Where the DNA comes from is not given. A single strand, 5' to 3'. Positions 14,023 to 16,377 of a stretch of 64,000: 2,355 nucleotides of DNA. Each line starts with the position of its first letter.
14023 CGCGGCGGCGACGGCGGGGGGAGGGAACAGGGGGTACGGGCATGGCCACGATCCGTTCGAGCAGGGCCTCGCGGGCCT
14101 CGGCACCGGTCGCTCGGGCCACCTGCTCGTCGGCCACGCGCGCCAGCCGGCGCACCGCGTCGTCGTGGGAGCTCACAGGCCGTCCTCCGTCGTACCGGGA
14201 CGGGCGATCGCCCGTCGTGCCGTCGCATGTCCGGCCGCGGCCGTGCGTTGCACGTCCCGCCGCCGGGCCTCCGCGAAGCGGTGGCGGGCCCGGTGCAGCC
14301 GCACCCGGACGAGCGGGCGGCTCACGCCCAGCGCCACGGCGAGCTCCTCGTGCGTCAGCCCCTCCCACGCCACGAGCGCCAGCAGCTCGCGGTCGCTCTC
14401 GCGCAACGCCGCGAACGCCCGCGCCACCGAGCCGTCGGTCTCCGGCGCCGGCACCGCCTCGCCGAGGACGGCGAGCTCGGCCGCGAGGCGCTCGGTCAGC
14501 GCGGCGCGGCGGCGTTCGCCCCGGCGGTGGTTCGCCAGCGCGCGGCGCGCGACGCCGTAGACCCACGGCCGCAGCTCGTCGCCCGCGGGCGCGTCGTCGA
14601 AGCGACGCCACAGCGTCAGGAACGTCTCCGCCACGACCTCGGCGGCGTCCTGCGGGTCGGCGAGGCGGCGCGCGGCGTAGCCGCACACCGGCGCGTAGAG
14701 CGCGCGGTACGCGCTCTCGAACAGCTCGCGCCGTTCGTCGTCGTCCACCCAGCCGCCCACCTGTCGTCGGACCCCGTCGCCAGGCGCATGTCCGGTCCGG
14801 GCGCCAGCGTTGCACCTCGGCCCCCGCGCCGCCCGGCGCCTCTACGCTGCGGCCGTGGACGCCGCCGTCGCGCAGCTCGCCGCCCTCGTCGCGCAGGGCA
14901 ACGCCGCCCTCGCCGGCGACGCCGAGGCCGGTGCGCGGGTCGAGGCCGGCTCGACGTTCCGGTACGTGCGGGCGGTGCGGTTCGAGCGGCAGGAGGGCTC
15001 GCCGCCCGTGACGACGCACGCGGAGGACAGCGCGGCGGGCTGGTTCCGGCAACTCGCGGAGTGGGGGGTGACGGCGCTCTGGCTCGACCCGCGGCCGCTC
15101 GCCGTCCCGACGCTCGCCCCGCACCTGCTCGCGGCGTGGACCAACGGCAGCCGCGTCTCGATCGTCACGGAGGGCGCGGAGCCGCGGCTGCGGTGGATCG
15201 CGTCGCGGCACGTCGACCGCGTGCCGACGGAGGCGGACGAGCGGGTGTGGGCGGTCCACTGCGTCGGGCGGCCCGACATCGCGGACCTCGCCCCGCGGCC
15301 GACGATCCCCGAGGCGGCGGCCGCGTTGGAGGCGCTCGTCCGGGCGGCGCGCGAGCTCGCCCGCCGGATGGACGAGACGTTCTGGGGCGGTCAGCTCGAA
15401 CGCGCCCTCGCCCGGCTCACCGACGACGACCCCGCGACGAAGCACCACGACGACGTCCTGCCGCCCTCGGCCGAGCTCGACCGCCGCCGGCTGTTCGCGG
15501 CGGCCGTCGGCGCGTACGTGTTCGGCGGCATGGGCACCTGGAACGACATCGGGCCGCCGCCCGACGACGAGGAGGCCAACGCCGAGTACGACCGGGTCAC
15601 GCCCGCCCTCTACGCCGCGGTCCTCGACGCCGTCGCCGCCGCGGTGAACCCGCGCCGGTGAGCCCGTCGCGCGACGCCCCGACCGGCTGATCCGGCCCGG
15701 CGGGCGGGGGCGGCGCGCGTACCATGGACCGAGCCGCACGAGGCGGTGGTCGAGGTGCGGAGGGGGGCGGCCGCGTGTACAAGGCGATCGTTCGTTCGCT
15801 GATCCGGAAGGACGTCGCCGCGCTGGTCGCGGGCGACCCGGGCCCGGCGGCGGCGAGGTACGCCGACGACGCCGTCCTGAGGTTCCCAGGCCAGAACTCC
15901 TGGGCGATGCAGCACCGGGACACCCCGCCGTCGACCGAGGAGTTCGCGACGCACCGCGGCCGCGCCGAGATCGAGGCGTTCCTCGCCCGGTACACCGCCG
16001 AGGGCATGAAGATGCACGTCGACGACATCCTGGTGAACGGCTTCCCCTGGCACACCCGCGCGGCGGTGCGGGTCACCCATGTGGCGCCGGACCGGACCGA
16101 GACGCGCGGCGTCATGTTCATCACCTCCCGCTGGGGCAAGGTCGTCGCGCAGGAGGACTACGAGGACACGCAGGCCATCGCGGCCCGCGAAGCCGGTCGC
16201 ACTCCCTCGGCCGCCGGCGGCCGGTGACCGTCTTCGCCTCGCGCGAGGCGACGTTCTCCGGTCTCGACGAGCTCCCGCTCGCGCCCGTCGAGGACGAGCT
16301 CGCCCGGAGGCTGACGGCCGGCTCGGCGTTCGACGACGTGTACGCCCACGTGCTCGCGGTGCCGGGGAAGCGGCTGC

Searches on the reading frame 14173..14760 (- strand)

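Call 10: search_protein_families(library=pfam, proteins=[window:14173-14760:-], max_evalue=0.01)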
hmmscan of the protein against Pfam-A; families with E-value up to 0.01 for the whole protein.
window:14173-14760:- (195 aa): 5 families
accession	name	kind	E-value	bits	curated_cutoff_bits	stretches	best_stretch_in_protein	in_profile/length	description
PF04542.20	Sigma70_r2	-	1.6e-11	44.3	24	1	18-85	2-71/71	Sigma-70 region 2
PF08281.18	Sigma70_r4_2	-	5.7e-11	42.3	25.7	1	112-159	4-51/54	Sigma-70, region 4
PF04545.22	Sigma70_r4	-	4.4e-08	32.9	24.1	1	115-161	1-47/50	Sigma-70, region 4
PF07638.17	Sigma70_ECF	-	5.6e-06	26.8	21.1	1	70-165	90-182/185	ECF sigma factor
PF13384.12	HTH_23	-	0.0051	17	24.6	1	122-158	5-41/50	Homeodomain-like domain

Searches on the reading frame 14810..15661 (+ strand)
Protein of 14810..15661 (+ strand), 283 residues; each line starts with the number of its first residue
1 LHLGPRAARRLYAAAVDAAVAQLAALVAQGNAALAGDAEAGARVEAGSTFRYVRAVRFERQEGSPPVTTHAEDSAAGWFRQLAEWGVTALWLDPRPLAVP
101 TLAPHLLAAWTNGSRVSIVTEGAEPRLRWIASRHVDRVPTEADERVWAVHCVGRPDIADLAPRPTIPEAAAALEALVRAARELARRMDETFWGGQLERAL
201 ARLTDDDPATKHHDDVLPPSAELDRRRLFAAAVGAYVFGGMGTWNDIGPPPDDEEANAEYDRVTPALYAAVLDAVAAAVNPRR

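Call 10: search_protein_families(library=pfam, proteins=[window:14810-15661:+], max_evalue=0.01)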
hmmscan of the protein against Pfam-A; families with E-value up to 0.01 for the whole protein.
window:14810-15661:+ (283 aa): 1 family
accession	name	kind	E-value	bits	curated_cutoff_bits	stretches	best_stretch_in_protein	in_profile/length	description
PF19922.4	bpX6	-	0.00094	19.5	27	1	87-136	12-59/170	MoxR-vWA-beta-propeller ternary system domain bpX6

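Call 11: search_protein_families(library=ncbifam, proteins=[window:14810-15661:+], max_evalue=1)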
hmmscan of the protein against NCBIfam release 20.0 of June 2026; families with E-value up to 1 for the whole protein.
window:14810-15661:+ (283 aa): 0 families

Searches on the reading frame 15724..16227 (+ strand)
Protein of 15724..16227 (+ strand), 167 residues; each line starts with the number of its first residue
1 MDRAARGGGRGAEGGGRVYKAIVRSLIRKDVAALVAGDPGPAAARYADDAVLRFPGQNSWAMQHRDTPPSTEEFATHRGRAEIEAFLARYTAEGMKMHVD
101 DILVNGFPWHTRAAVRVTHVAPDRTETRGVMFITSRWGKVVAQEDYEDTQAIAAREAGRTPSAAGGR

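Call 10: search_protein_families(library=pfam, proteins=[window:15724-16227:+], max_evalue=0.01)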
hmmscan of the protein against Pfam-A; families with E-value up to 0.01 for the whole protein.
window:15724-16227:+ (167 aa): 2 families
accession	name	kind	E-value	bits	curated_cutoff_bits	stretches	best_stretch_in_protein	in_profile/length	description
PF12680.13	SnoaL_2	-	2e-06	28.7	27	1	31-142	5-101/102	SnoaL-like domain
PF09898.14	DUF2125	-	0.0014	18.7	24.2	1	75-122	4-51/319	Uncharacterized protein conserved in bacteria (DUF2125)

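Call 11: search_protein_families(library=ncbifam, proteins=[window:15724-16227:+], max_evalue=1)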
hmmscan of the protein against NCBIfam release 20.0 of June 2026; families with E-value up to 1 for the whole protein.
window:15724-16227:+ (167 aa): 1 family
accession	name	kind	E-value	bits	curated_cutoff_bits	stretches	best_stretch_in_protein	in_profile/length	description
TIGR02246.1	TIGR02246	subfamily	0.043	13.8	33.95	1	23-59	6-42/128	SgcJ/EcaC family oxidoreductase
